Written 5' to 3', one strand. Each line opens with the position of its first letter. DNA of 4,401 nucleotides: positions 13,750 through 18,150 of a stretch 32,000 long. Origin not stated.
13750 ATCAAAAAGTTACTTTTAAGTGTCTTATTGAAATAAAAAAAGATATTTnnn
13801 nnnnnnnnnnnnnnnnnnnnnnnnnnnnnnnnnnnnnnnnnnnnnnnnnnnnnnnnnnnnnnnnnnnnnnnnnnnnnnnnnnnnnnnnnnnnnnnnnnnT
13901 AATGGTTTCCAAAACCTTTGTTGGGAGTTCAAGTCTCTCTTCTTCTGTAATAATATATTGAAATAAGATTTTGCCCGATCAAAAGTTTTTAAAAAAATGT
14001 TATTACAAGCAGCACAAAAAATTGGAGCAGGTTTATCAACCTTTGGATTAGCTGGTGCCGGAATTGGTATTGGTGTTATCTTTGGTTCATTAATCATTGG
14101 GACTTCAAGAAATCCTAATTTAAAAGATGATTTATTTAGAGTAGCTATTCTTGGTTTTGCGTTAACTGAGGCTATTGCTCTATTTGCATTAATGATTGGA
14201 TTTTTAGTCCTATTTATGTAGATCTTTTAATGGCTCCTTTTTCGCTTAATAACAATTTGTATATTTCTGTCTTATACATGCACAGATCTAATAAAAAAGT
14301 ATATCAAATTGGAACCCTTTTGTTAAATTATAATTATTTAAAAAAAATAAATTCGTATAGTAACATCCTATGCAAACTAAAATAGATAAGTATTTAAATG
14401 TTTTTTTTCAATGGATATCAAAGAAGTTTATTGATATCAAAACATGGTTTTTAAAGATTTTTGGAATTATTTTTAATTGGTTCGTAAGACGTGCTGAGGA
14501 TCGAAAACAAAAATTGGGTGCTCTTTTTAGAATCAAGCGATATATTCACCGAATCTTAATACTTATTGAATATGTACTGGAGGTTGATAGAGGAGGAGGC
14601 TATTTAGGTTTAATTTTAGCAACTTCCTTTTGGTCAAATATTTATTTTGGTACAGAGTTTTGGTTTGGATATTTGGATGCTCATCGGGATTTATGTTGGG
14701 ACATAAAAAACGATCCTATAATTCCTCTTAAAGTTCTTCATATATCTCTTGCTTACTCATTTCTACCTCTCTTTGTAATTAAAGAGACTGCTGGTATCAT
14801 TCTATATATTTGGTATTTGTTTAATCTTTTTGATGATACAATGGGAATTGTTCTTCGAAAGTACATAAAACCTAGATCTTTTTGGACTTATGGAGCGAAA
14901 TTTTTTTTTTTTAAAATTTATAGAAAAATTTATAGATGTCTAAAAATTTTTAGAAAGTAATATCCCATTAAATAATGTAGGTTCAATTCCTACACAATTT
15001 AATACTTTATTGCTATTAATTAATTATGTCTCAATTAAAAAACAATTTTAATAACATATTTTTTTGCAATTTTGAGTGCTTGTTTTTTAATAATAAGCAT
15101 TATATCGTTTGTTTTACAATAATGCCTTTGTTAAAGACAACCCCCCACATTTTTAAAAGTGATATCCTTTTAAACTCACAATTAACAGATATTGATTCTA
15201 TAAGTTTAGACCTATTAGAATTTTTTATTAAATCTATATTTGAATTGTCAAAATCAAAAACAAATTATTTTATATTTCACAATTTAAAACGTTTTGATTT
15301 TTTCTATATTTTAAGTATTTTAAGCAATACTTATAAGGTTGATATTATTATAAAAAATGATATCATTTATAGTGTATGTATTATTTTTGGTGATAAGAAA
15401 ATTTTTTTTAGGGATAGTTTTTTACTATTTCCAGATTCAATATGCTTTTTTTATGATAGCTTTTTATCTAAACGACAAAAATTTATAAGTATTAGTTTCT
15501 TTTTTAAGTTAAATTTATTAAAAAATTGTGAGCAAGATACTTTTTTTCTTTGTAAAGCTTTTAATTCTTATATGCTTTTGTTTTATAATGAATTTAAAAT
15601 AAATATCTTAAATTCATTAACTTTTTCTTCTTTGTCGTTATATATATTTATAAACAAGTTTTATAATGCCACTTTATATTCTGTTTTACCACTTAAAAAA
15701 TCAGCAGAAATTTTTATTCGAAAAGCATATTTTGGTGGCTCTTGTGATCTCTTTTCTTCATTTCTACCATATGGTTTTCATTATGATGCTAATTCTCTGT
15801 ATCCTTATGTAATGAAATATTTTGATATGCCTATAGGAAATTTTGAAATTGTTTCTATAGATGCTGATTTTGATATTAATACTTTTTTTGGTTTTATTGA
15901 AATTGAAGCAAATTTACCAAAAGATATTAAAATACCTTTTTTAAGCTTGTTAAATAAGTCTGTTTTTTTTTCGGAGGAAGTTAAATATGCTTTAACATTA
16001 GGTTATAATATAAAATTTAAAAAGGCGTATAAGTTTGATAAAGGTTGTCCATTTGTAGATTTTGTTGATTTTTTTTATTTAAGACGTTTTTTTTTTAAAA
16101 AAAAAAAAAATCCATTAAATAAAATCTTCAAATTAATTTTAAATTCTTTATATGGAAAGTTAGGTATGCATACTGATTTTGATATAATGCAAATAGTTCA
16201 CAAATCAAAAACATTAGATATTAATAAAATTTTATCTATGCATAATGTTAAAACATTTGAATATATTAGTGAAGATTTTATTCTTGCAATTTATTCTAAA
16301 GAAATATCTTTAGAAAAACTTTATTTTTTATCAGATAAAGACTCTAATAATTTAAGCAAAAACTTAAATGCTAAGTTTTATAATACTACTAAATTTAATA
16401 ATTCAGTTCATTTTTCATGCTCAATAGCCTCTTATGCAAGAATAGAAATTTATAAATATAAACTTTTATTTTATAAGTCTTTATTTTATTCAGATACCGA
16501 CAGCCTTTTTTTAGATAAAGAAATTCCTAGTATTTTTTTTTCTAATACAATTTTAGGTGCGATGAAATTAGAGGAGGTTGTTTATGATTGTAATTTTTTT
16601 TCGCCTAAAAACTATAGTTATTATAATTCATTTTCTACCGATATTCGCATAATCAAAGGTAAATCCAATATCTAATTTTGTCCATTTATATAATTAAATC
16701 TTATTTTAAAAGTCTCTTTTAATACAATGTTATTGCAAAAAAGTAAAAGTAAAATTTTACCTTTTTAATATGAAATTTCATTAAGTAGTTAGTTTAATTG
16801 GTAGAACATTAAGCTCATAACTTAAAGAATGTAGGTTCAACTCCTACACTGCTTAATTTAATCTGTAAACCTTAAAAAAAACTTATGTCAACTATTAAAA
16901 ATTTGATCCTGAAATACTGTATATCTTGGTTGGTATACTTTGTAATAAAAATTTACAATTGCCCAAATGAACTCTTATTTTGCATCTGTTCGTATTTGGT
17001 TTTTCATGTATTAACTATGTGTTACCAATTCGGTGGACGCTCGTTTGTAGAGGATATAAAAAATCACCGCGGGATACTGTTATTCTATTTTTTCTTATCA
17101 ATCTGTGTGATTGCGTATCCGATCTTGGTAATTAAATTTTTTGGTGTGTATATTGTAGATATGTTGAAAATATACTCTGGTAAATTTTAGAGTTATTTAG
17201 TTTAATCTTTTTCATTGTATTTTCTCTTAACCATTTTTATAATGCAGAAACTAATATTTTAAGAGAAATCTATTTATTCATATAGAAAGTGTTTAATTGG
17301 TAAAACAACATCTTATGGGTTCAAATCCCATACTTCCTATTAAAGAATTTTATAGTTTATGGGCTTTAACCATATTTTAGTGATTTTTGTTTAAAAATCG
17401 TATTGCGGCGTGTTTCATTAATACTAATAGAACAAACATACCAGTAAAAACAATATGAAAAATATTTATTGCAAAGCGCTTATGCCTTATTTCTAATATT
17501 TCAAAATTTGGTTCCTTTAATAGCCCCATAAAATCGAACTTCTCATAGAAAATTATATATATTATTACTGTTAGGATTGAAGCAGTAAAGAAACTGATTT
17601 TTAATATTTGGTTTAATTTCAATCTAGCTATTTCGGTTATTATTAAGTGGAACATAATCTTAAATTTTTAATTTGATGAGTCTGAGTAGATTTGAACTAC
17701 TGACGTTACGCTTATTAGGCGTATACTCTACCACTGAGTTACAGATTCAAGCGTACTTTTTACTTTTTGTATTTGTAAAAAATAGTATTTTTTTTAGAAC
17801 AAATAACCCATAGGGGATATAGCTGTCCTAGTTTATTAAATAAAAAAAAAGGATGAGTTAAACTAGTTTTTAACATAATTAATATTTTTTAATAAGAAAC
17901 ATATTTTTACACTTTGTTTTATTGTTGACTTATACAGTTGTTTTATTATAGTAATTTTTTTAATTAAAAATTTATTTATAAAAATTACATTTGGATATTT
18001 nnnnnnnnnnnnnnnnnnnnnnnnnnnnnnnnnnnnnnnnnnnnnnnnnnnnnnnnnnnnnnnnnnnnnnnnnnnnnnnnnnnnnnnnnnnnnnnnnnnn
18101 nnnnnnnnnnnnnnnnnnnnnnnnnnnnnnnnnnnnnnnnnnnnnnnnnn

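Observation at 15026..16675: Compact phi29-sized family-B DNA polymerase ORF resident in the mitochondrial chromosome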

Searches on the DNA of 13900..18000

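Call 69: search_rna_families(source=window, start=13900, end=18000, threshold=evalue, max_evalue=1)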
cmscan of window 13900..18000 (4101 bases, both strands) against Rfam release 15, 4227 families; matches with E-value up to 1: 6.
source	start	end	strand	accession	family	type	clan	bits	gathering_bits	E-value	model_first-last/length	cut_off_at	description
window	16783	16855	+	RF00005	tRNA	Gene; tRNA;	CL00001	70.3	29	1.6e-14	1-71/71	no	tRNA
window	17677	17748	-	RF00005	tRNA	Gene; tRNA;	CL00001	63.2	29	1.5e-12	1-71/71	no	tRNA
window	17284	17339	+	RF00005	tRNA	Gene; tRNA;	CL00001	28.2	29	0.0066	1-71/71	no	tRNA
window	13900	13947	+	RF00005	tRNA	Gene; tRNA;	CL00001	24.3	29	0.074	24-71/71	5'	tRNA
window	16783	16856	-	RF04354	Plastid-ycf2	Cis-reg;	-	23.2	65.7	0.17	1-75/75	no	Plastid-ycf2 5UTR RNA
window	14944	15001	+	RF00005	tRNA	Gene; tRNA;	CL00001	23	29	0.17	1-71/71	no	tRNA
